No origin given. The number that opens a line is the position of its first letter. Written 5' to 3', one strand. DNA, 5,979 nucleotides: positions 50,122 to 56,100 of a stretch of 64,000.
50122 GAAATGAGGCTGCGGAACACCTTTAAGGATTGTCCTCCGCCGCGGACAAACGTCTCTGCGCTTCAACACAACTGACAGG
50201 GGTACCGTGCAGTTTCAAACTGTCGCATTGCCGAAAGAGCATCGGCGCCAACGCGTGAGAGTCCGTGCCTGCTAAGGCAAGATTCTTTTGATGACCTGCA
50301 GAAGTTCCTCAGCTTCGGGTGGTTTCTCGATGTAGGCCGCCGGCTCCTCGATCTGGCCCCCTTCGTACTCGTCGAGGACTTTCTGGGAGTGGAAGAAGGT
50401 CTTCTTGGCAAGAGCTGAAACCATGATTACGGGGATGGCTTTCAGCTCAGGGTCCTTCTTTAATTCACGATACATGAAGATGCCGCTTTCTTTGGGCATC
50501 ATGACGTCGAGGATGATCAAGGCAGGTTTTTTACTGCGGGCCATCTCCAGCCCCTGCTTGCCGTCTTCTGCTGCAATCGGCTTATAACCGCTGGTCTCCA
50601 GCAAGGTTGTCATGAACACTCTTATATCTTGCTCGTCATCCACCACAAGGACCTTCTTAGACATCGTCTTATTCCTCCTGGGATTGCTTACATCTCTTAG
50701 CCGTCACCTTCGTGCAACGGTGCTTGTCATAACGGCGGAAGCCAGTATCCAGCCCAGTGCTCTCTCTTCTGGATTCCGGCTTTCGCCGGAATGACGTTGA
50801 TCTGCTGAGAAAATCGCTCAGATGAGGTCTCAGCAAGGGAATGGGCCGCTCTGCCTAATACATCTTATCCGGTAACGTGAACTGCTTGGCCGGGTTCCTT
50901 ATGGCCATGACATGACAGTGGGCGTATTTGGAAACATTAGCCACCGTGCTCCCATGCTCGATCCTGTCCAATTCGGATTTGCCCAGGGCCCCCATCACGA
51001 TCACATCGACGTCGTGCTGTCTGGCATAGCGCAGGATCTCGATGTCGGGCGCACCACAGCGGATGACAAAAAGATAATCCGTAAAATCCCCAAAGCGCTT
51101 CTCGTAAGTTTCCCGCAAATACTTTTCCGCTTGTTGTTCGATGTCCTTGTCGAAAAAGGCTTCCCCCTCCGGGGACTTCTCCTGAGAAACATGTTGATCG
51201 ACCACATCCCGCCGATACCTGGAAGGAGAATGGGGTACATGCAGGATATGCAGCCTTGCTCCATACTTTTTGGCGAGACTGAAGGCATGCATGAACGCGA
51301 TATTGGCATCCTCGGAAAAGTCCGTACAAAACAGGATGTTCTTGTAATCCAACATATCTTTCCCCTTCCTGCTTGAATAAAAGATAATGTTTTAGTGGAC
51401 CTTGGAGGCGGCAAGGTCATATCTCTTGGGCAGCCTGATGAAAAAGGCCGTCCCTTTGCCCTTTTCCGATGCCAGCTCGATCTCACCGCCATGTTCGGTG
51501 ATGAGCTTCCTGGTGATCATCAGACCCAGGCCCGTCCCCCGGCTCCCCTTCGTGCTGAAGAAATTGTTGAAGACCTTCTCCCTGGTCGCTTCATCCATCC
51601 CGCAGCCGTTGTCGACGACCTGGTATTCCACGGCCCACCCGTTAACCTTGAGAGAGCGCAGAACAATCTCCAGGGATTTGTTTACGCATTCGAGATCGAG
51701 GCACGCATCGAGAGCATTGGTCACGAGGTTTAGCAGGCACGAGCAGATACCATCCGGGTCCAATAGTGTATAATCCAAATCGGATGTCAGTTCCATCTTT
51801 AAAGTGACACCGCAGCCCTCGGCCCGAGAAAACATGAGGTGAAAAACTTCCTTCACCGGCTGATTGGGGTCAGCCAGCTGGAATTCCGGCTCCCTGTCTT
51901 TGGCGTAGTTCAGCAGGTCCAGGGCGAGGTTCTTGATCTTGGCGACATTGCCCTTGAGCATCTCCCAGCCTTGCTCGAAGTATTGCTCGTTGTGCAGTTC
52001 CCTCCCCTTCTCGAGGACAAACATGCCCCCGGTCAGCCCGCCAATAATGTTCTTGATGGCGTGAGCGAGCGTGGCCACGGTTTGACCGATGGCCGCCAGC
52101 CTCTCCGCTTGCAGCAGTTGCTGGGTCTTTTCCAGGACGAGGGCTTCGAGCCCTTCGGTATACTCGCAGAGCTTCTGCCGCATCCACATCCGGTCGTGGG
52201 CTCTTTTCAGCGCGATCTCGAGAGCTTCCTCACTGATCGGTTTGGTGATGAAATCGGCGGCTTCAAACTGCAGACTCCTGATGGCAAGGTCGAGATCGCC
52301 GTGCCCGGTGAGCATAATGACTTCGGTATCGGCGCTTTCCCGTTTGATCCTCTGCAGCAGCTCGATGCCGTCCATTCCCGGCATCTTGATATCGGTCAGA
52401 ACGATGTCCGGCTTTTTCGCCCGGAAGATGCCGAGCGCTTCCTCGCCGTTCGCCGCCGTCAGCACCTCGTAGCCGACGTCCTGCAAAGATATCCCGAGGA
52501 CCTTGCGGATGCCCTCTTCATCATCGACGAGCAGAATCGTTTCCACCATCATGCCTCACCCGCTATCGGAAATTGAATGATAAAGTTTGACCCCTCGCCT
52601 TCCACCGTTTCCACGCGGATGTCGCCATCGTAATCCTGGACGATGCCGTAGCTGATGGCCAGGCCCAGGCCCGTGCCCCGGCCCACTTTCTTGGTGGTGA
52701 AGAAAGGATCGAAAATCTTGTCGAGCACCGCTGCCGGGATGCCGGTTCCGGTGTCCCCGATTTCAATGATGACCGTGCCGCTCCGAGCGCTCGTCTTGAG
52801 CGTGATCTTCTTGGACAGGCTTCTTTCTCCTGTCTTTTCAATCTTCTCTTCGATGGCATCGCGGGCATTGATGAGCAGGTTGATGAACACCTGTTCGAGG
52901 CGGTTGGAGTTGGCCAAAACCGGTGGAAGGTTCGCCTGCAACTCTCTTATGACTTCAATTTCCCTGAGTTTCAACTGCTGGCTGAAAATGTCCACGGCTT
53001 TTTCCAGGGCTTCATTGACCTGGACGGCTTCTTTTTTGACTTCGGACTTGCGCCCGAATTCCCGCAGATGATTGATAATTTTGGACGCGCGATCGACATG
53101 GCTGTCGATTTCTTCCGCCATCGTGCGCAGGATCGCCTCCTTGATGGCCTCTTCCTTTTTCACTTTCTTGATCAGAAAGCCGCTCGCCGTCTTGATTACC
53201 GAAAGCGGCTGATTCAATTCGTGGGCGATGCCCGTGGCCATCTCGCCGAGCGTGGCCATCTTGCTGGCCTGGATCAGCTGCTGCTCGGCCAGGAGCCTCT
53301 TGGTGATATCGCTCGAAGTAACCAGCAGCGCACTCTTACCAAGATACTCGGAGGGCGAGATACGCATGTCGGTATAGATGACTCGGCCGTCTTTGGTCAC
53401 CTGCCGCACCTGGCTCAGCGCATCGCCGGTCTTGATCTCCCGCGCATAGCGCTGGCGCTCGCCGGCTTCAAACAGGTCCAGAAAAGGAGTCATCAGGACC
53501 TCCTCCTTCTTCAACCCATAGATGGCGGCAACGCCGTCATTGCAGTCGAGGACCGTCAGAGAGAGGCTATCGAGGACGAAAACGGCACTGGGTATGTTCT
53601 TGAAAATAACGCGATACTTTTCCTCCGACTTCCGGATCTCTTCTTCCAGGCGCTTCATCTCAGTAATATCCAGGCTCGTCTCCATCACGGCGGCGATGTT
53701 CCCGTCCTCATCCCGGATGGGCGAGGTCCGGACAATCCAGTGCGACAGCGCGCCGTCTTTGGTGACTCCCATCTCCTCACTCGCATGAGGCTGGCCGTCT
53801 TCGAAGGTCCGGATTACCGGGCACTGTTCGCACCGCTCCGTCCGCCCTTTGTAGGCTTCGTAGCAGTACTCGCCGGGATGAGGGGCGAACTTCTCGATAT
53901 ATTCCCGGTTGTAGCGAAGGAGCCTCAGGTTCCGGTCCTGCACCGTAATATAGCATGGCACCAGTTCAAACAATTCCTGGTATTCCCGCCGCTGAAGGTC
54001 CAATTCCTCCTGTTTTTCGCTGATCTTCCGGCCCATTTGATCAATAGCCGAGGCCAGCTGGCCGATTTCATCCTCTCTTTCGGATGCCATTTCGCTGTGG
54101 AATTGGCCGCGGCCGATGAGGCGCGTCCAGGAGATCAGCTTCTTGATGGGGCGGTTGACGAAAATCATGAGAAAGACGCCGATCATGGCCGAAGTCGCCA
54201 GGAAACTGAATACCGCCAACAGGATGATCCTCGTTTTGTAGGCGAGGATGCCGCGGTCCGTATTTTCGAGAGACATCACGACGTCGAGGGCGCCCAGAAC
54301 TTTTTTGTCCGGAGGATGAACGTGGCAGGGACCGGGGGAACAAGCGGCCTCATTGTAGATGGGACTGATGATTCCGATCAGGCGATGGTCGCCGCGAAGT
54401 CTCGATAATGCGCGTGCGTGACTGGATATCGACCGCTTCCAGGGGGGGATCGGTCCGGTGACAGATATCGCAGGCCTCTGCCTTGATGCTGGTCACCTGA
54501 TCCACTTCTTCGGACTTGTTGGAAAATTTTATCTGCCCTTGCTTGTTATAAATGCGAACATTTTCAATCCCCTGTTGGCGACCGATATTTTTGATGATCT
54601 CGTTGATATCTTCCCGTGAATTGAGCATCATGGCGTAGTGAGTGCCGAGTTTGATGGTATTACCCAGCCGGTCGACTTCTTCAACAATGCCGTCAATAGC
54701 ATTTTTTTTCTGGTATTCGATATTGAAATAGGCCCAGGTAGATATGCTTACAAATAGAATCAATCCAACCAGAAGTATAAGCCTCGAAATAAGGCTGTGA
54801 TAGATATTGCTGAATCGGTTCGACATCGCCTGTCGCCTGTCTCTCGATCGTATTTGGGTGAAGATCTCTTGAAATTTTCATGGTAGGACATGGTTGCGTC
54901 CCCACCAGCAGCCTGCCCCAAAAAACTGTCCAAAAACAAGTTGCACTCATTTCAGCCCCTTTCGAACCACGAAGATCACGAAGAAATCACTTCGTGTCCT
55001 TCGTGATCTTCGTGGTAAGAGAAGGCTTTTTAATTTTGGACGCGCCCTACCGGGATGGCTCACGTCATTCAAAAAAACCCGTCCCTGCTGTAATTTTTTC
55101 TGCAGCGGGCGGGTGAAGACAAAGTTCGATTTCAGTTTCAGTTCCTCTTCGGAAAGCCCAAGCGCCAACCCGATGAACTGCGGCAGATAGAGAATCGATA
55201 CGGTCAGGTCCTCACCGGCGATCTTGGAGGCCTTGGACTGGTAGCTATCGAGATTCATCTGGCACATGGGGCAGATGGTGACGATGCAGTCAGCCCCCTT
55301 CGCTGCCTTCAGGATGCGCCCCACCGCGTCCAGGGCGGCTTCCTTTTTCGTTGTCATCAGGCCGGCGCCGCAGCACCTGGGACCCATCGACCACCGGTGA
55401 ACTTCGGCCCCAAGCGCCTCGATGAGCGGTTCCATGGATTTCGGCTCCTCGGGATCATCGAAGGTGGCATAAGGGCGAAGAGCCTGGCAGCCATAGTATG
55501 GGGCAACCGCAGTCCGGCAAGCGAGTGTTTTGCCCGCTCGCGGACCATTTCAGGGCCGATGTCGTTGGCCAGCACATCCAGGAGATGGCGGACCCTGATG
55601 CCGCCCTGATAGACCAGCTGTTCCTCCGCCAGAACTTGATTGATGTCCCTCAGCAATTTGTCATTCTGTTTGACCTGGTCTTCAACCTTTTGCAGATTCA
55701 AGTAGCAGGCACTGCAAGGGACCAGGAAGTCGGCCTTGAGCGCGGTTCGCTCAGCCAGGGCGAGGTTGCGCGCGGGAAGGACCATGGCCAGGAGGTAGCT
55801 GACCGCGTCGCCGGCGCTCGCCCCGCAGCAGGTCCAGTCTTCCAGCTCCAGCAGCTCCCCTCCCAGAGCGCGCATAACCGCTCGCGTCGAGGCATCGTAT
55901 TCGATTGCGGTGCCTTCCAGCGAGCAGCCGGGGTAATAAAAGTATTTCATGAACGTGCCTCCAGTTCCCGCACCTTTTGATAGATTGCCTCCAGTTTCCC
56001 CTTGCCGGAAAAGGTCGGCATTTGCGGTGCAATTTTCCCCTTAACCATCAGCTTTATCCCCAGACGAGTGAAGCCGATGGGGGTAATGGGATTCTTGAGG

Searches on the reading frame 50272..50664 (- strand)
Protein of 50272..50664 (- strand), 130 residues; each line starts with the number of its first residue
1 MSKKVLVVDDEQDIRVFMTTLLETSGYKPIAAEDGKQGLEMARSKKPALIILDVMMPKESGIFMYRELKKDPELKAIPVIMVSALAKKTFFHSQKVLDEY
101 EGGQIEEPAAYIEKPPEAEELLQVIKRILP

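Call 80: search_protein_families(library=pfam, proteins=[window:50272-50664:-], max_evalue=1)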
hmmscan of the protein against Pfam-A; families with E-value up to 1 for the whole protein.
window:50272-50664:- (130 aa): 2 families
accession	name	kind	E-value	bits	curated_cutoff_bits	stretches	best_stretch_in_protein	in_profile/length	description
PF00072.30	Response_reg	-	5.1e-20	72.2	30.2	1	5-97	1-89/111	Response regulator receiver domain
PF06490.17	FleQ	-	0.025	15.4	22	1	4-111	1-96/108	Flagellar regulatory protein FleQ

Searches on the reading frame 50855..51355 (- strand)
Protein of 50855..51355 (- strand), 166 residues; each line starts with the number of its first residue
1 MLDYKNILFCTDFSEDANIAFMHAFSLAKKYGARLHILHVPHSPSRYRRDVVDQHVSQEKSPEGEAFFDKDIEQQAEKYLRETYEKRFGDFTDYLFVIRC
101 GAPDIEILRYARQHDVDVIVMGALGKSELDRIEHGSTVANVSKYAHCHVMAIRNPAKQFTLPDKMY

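Call 80: search_protein_families(library=pfam, proteins=[window:50855-51355:-], max_evalue=1)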
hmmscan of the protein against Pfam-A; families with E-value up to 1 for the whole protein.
window:50855-51355:- (166 aa): 2 families
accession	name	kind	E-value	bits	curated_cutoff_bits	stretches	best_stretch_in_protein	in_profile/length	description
PF00582.32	Usp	-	9.8e-25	88.2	24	1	4-153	2-141/141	Universal stress protein family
PF06163.17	DUF977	-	0.12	12.9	22.1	1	92-133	82-121/134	Bacterial protein of unknown function (DUF977)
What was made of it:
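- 50272..51355 (-): Usp (50855..51355) and a single-domain receiver (50272..50664), part of the same signalling cluster. Pfam (call 80).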

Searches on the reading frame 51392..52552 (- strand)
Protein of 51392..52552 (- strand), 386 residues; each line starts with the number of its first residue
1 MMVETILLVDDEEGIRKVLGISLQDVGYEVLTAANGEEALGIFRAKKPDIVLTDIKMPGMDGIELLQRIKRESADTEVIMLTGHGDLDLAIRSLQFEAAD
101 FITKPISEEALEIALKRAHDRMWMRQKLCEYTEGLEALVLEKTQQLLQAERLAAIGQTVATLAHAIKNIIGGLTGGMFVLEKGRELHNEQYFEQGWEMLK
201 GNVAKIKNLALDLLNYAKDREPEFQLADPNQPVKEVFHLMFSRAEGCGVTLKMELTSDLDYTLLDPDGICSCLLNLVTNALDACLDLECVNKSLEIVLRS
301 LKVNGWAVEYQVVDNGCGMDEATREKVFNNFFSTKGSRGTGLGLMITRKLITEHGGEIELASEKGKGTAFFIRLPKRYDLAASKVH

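Call 24: search_protein_families(library=pfam, proteins=[window:51392-52552:-], max_evalue=0.001)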
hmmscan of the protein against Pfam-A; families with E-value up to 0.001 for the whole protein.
window:51392-52552:- (386 aa): 2 families
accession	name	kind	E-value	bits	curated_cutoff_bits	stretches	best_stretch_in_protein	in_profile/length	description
PF00072.30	Response_reg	-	3.9e-33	114.4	30.2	1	6-115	1-110/111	Response regulator receiver domain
PF02518.31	HATPase_c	-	4e-22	79.2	26.4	1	265-376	2-109/111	Histidine kinase-, DNA gyrase B-, and HSP90-like ATPase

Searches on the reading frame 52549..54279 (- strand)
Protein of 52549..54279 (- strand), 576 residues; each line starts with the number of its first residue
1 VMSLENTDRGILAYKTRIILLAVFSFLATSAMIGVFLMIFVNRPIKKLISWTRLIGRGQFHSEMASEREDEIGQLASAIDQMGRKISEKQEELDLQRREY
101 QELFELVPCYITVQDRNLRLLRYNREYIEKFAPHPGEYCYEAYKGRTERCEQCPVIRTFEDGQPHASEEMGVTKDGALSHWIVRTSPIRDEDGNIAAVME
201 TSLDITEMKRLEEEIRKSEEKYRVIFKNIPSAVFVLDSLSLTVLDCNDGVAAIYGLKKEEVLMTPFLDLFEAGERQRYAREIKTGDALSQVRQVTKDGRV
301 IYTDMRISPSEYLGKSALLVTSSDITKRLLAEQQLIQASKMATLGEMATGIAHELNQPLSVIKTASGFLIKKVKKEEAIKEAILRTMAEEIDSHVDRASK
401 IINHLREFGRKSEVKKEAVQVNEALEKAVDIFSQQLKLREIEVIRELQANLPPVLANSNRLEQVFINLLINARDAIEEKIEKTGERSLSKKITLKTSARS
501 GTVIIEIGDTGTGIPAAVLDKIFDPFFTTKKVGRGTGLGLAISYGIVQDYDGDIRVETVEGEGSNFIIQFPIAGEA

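Call 24: search_protein_families(library=pfam, proteins=[window:52549-54279:-], max_evalue=0.001)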
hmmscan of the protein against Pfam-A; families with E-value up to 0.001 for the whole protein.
window:52549-54279:- (576 aa): 10 families
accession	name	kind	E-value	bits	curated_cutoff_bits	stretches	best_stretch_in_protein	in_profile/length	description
PF02518.31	HATPase_c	-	1.1e-21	77.7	26.4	1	457-572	2-109/111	Histidine kinase-, DNA gyrase B-, and HSP90-like ATPase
PF08448.16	PAS_4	-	4.6e-20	72.3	23.1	2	104-209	1-109/110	PAS fold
PF13426.13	PAS_9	-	1.3e-14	54.8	27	1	231-327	2-103/103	PAS domain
PF00989.32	PAS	-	1.3e-11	44.9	22.6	1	220-315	1-101/113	PAS fold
PF00512.31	HisKA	-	1.1e-09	38.6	26.9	1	344-411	2-63/66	His Kinase A (phospho-acceptor) domain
PF00672.30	HAMP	-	2.1e-08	34.8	25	1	39-86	4-51/53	HAMP domain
PF13188.13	PAS_8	-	2.9e-07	30.6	21.8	1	220-275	1-55/65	PAS domain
PF08447.18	PAS_3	-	2.5e-06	28.1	25.6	0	244-310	2-75/89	PAS fold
PF14501.12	HATPase_c_5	-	8.5e-05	22.9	22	1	463-561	8-93/102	GHKL domain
PF13596.12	PAS_10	-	0.00098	20.2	22.1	0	158-206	61-106/106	PAS domain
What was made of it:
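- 52549..54826 (-): HK1: membrane histidine kinase. Order of parts: TM, periplasmic domain with CxxCH and Cx4CH, TM, HAMP, Cys-rich PAS, PAS, HisKA, HATPase. Split by an indel near 54394. Pfam (call 24).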

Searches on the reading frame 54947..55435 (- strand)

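Call 24: search_protein_families(library=pfam, proteins=[window:54947-55435:-], max_evalue=0.001)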
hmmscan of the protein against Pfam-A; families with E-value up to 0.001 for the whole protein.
window:54947-55435:- (162 aa): 1 family
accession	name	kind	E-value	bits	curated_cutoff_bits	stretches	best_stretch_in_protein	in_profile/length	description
PF02754.22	CCG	-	5.3e-09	36.5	20.6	1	4-63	24-85/85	Cysteine-rich domain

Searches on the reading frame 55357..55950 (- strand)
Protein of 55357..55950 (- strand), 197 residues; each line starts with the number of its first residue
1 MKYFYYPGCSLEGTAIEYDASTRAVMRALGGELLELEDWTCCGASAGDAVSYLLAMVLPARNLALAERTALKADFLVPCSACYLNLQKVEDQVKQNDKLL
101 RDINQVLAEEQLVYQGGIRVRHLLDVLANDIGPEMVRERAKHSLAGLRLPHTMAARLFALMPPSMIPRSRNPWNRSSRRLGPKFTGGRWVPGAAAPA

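Call 24: search_protein_families(library=pfam, proteins=[window:55357-55950:-], max_evalue=0.001)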
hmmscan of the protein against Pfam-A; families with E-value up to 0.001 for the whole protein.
window:55357-55950:- (197 aa): 1 family
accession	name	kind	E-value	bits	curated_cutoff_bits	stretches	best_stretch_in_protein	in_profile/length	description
PF02754.22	CCG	-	8.7e-10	39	20.6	1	4-87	2-85/85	Cysteine-rich domain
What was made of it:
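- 54947..55950 (-): hdrB-like (two CCG domains). Split by a 1-bp deletion near 55508. PF02754 on both ORFs (call 24).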
